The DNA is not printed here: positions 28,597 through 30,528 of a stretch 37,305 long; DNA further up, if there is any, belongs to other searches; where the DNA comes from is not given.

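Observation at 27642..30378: Two-gene module after dnaE: an opine-dehydrogenase homologue plus a single-chain glutamate-mutase-like protein with a CxHxxG cobalamin motif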

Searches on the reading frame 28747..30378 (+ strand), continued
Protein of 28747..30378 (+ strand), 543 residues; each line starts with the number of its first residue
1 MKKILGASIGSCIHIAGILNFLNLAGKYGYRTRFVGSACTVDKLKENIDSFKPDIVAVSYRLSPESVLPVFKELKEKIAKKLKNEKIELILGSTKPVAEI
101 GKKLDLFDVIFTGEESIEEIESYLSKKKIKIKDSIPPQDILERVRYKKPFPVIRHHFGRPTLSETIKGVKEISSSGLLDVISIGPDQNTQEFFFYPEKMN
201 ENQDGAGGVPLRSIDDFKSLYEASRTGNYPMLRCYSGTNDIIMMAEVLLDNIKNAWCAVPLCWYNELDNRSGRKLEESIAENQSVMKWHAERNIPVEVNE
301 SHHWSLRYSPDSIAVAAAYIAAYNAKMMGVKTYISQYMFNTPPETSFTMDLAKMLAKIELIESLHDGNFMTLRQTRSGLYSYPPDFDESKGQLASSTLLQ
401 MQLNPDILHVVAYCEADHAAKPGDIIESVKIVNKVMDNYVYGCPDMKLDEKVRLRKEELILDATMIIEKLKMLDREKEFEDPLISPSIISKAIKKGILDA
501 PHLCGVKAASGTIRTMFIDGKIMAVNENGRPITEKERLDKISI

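Call 33: search_solved_structures(query=A1, max_evalue=10, show_alignments=5)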
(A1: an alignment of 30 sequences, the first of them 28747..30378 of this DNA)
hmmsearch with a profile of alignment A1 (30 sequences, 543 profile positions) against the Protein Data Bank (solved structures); distinct sequences matched with E-value up to 10: 6.
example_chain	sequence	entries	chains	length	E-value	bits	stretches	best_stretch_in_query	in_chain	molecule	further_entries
4jgi_A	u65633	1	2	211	0.035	15.8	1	3-95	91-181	Putative uncharacterized protein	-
3kow_A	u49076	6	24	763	0.053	15.2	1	3-132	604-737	D-ornithine aminomutase E component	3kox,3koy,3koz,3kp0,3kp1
1y80_A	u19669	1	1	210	0.07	14.9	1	24-100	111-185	Predicted cobalamin binding protein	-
3j79_X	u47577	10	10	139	0.29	12.8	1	58-133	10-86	60S ribosomal protein eL22 | 60S ribosomal protein L22, putative | 60S ribosomal protein L22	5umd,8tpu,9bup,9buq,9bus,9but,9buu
7xcn_M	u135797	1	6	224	0.29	12.8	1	20-105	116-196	Trimethylamine methyltransferase corrinoid protein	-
2buj_A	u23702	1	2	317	2.2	9.9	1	357-423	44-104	SERINE/THREONINE-PROTEIN KINASE 16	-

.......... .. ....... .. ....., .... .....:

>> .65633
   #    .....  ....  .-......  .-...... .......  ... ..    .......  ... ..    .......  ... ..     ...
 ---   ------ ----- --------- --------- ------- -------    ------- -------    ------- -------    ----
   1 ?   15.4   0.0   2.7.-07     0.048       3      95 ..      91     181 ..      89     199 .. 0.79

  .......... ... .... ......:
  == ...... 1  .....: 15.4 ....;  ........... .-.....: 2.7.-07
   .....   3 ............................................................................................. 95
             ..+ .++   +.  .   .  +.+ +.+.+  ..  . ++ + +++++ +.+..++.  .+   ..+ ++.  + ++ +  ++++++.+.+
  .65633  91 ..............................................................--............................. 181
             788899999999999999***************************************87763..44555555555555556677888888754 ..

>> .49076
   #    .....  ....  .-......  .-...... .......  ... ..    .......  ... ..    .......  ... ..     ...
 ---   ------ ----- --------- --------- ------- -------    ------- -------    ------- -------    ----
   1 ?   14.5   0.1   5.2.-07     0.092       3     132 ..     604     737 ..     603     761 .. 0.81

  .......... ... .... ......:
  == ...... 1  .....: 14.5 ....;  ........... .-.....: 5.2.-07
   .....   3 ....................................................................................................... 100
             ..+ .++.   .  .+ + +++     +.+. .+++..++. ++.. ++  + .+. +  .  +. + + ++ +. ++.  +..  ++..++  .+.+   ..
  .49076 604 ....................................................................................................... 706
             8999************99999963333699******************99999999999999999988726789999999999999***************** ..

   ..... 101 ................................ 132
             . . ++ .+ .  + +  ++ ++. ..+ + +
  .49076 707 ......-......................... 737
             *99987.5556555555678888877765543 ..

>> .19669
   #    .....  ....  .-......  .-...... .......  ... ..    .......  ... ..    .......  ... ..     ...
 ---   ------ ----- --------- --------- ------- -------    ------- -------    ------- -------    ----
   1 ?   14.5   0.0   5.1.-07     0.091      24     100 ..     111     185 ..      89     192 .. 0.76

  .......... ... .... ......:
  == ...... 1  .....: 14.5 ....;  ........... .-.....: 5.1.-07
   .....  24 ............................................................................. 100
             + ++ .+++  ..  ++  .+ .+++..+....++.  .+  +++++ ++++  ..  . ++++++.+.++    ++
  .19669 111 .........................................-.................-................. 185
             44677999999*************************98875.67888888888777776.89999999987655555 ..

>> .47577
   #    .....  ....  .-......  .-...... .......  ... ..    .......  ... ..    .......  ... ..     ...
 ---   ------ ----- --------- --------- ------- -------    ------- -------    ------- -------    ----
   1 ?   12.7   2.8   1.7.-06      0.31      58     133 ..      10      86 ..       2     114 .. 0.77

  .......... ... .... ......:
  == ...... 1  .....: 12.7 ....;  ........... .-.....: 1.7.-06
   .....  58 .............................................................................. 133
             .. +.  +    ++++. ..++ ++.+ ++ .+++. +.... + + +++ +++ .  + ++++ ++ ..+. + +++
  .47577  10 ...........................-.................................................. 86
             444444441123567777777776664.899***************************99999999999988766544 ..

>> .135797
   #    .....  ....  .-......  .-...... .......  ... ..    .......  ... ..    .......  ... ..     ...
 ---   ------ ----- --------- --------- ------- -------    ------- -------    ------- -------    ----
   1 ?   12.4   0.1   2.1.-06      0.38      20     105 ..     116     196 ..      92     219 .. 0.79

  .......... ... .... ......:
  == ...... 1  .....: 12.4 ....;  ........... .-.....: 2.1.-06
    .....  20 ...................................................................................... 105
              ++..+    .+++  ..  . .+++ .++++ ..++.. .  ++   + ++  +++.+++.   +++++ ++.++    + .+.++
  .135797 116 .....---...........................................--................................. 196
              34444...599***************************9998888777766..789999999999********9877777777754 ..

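Call 46: find_encoding_contigs(protein=P0157, flank=8000, max_places=4)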
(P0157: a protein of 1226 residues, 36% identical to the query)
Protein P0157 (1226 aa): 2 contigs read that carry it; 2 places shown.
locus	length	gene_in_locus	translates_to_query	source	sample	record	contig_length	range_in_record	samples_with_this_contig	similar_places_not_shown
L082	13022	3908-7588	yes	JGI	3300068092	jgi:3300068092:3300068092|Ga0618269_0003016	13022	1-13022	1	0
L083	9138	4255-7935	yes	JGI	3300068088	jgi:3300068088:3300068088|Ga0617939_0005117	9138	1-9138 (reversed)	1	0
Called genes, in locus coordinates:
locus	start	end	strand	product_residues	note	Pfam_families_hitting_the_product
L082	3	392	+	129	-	?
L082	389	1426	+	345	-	PF00005:ABC_tran, PF13304:AAA_21, PF08352:oligo_HPY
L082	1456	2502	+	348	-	PF00005:ABC_tran, PF08352:oligo_HPY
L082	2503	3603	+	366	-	PF03417:AAT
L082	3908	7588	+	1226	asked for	PF02310:B12-binding (faint), PF13941:MutL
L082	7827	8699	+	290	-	PF09968:DUF2202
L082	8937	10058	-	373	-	PF07690:MFS_1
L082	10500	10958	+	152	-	PF03449:GreA_GreB_N, PF01272:GreA_GreB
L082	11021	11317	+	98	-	PF00166:Cpn10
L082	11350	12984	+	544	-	PF00118:Cpn60_TCP1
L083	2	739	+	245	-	?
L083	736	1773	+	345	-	PF00005:ABC_tran, PF13304:AAA_21, PF08352:oligo_HPY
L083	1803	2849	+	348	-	PF00005:ABC_tran, PF08352:oligo_HPY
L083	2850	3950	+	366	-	PF03417:AAT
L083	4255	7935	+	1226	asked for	PF02310:B12-binding (faint), PF13941:MutL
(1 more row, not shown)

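Call 47: find_encoding_contigs(protein=P0131, flank=8000, max_places=4)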
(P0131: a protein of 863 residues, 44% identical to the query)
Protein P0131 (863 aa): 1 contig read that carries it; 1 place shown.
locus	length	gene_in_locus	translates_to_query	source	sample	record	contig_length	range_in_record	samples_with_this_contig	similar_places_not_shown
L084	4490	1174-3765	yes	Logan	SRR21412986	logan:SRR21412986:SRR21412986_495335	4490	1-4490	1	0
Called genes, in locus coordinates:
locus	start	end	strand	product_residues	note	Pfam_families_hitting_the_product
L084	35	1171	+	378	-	PF02317:Octopine_DH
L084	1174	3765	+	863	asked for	PF02310:B12-binding (weak), PF06368:Met_asp_mut_E (weak), PF02955:GSH-S_ATP, PF08443:RimK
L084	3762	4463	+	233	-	PF07722:Peptidase_C26, PF00117:GATase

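Call 49: find_encoding_contigs(protein=P0140, flank=8000, max_places=3)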
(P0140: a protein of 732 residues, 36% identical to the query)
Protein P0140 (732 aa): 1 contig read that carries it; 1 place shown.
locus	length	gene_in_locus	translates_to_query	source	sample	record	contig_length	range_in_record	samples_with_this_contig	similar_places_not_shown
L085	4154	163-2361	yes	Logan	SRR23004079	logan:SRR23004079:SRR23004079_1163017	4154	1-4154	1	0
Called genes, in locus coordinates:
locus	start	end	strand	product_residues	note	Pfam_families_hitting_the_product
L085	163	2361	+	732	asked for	PF02310:B12-binding (weak)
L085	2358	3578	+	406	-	PF00330:Aconitase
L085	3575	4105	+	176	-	PF00694:Aconitase_C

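Call 59: search_protein_families(library=pfam, alignment_id=A3, max_evalue=0.01)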
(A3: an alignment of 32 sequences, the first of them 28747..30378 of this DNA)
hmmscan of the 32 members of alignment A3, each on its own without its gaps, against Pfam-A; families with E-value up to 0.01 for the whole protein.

A. member 1, window:28747-30378:+ (543 aa): 1 family
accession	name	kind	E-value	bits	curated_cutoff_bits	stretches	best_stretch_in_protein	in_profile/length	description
PF02310.24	B12-binding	-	9.4e-07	29.1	32.1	1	3-119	2-119/121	B12 binding domain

B. families by the number of members that match (of 32 scanned): 2 families
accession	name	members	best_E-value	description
PF02310.24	B12-binding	25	1.1e-10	B12 binding domain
PF06368.17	Met_asp_mut_E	4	1e-06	Methylaspartate mutase E chain (MutE)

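Call 68: find_encoding_contigs(protein=P0170, flank=7000, max_places=3)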
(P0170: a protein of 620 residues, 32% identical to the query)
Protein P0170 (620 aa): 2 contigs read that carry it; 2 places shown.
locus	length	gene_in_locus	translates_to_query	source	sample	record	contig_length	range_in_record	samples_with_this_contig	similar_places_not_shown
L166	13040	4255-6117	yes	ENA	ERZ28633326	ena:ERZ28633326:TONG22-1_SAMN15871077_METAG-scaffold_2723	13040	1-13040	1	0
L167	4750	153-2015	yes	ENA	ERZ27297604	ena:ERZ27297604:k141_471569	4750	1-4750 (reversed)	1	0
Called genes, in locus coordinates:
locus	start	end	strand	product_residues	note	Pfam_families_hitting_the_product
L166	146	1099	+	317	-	PF02522:Antibiotic_NAT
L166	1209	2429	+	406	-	PF00534:Glycos_transf_1, PF13692:Glyco_trans_1_4 (weak)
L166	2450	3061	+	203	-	PF02397:Bac_transf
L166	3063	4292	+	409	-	-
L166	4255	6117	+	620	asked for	-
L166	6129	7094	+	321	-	PF14397:ATPgrasp_ST, PF02955:GSH-S_ATP (faint), PF14398:ATPgrasp_YheCD (weak)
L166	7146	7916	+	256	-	PF00106:adh_short, PF01370:Epimerase, PF08659:KR (weak), PF13561:adh_short_C2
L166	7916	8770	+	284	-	PF00248:Aldo_ket_red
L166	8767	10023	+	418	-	PF02317:Octopine_DH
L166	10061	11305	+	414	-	PF01041:DegT_DnrJ_EryC1, PF00155:Aminotran_1_2 (weak), PF01041:DegT_DnrJ_EryC1 (weak)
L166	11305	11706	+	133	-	PF19480:DUF6016, PF05523:FdtA (weak)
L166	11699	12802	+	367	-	PF14907:NTP_transf_5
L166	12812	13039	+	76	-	?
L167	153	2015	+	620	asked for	-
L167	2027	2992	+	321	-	PF14397:ATPgrasp_ST, PF14398:ATPgrasp_YheCD (faint)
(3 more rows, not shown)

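Call 69: find_encoding_contigs(protein=P0195, flank=7000, max_places=3)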
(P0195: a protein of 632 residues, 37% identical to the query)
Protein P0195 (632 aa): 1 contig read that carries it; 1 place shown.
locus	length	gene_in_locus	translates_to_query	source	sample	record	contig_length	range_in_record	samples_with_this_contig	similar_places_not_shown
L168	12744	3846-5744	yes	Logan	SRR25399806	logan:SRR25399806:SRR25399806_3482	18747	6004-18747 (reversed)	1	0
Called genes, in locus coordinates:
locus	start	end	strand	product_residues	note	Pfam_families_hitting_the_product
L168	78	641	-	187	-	PF08207:EFP_N, PF01132:EFP, PF09285:Elong-fact-P_C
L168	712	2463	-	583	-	PF00884:Sulfatase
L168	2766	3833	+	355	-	PF01210:NAD_Gly3P_dh_N, PF01408:GFO_IDH_MocA (faint), PF02558:ApbA, PF03446:NAD_binding_2, PF03721:UDPG_MGDP_dh_N (weak), PF03807:F420_oxidored, PF02317:Octopine_DH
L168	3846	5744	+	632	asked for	-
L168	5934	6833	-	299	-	PF01116:F_bP_aldolase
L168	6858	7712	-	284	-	PF01116:F_bP_aldolase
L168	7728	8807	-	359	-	PF02378:PTS_EIIC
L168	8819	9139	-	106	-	PF02302:PTS_IIB, PF25554:PTS_EIIB_BC_N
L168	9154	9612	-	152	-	PF00359:PTS_EIIA_2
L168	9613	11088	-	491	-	PF08279:HTH_11, PF08280:HTH_Mga (faint), PF05043:Mga, PF00874:PRD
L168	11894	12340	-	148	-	-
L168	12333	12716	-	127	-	PF13304:AAA_21 (weak)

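Call 70: find_encoding_contigs(protein=P0176, flank=7000, max_places=3)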
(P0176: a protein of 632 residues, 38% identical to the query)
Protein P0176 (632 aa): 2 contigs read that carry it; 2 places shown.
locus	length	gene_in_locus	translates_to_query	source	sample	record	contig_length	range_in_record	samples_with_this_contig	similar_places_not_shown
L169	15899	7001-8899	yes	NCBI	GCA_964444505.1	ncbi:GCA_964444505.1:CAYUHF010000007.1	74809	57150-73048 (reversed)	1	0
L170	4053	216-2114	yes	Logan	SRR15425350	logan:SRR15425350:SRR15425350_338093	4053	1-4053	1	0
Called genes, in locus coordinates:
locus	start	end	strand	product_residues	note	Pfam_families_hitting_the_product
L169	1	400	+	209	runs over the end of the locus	-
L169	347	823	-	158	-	PF08241:Methyltransf_11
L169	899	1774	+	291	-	PF00535:Glycos_transf_2, PF10111:Glyco_tranf_2_2, PF13641:Glyco_tranf_2_3 (weak)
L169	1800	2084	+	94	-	PF04010:DUF357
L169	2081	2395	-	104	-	PF02150:Zn_ribbon_RPB9 (weak), PF01096:Zn_ribbon_TFIIS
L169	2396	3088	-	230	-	-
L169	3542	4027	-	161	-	-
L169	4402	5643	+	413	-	-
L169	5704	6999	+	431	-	PF02317:Octopine_DH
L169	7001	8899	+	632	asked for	-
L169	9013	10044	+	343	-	PF07478:Dala_Dala_lig_C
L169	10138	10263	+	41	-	-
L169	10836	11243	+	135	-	-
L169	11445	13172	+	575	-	PF06202:GDE_C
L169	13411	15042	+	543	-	-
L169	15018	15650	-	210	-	PF00702:Hydrolase, PF13419:HAD_2, PF13242:Hydrolase_like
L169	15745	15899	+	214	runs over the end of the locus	-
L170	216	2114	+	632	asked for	-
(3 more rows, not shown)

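Call 79: search_protein_families(library=pfam, proteins=[L169:4402-5643:+, L166:3063-4292:+, L166:6129-7094:+], max_evalue=0.001)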
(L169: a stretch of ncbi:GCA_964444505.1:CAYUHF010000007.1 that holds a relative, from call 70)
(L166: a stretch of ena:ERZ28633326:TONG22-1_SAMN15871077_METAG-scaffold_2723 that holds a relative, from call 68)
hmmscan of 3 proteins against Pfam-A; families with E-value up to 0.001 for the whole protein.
L169:4402-5643:+ (413 aa): 0 families

L166:3063-4292:+ (409 aa): 9 families
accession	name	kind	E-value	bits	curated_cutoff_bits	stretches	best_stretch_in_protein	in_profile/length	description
PF13535.11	ATP-grasp_4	-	2.2e-16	60.3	27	1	139-279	2-155/160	ATP-grasp domain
PF01071.24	GARS_A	-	9.7e-14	52.1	27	1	104-278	1-190/194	Phosphoribosylglycinamide synthetase, ATP-grasp (A) domain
PF07478.18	Dala_Dala_lig_C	-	3.1e-12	46.9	24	1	126-249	23-148/204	D-ala D-ala ligase C-terminus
PF02655.19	ATP-grasp_3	-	1.4e-10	41.9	23.2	1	109-279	7-159/160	ATP-grasp domain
PF02786.22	CPSase_L_D2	-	5.1e-08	33.1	19.8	1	106-304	2-205/211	Carbamoyl-phosphate synthase L chain, ATP binding domain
PF18603.7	LAL_C2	-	2.1e-07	31.5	29.4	1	327-394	8-75/78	L-amino acid ligase C-terminal domain 2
PF02222.28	ATP-grasp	-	4.1e-07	30.3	27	1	114-276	4-162/179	ATP-grasp domain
PF21360.3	PylC-like_N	-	5.9e-05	23.6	27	1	7-87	3-86/96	PylC-like, N-terminal domain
PF14397.11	ATPgrasp_ST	-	0.00016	21.4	31.4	1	96-178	12-99/278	Sugar-transfer associated ATP-grasp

L166:6129-7094:+ (321 aa): 3 families
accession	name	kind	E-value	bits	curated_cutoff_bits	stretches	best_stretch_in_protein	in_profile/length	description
PF14397.11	ATPgrasp_ST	-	6.1e-45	154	31.4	1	74-303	5-258/278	Sugar-transfer associated ATP-grasp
PF14398.11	ATPgrasp_YheCD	-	1.4e-08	34.8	26.8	1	113-173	37-95/255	YheC/D like ATP-grasp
PF02955.21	GSH-S_ATP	-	1.4e-05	25.1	23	1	93-158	3-67/175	Prokaryotic glutathione synthetase, ATP-grasp domain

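Call 84: search_dna_similar(query=window:28747-30378:+, collection=plasmids, mode=protein, max_evalue=1e-10, max_rows=15)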
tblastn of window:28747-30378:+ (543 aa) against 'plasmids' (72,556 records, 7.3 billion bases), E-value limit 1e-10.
No match.
